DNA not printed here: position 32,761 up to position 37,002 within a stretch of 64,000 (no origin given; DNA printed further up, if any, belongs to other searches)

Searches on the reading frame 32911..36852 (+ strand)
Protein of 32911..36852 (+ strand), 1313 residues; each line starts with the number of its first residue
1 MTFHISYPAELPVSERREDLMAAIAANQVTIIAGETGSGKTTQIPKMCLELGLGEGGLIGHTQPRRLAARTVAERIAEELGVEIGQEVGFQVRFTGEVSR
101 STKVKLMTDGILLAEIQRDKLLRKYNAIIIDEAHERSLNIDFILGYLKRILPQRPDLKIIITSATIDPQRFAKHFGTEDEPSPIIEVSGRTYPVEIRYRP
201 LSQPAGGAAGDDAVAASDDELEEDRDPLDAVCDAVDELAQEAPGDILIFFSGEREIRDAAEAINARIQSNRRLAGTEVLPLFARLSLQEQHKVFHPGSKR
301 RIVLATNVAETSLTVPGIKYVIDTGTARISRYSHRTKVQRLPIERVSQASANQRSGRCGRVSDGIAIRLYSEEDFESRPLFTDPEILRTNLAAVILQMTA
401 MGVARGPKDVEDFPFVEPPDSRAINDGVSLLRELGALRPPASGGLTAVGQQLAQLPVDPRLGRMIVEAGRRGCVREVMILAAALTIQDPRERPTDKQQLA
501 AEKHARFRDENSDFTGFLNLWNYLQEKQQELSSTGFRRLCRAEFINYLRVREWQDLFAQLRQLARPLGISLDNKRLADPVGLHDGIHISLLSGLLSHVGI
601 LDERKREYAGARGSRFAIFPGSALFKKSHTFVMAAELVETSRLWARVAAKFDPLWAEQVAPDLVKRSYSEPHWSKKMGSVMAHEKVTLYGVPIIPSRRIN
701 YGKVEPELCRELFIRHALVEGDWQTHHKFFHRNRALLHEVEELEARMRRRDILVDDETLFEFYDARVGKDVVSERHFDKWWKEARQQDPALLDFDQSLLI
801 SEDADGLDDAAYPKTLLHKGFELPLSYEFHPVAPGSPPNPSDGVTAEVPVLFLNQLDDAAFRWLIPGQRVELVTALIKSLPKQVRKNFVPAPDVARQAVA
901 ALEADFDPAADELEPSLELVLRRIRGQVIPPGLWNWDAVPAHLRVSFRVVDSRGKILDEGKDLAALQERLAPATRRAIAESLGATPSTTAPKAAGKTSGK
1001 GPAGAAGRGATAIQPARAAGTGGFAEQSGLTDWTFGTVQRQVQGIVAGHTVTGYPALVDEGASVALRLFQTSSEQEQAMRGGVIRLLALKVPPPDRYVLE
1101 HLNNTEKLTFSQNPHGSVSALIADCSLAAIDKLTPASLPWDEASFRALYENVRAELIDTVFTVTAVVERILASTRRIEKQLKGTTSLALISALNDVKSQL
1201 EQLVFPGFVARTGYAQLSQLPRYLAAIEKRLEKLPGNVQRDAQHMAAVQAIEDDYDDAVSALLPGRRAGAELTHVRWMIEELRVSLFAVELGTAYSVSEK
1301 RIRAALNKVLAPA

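Call 26: search_protein_families(library=pfam, proteins=[window:32911-36852:+], max_evalue=0.001)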
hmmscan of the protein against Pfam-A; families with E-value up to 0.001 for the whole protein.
window:32911-36852:+ (1313 aa): 7 families
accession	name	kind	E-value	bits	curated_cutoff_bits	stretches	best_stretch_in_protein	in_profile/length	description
PF11898.13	DUF3418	-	3.9e-222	739.5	25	1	676-1307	1-581/582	Domain of unknown function (DUF3418)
PF07717.22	OB_NTP_bind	-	1.7e-12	47.7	29.5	1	586-662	1-82/83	Oligonucleotide/oligosaccharide-binding (OB)-fold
PF00271.37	Helicase_C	-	2.2e-10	41.2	23.5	1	235-361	6-109/110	Helicase conserved C-terminal domain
PF21010.2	HA2_C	-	4.6e-09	37.1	21.3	1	458-513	1-73/77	Helicase associated domain (HA2), ratchet-like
PF00270.35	DEAD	-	4.8e-08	33.4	26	1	21-167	8-161/167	DEAD/DEAH box helicase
PF13401.12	AAA_22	-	0.0001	23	27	1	28-159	6-118/130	AAA domain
PF13245.12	AAA_19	-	0.00027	21.5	25.1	1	23-137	7-103/134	AAA domain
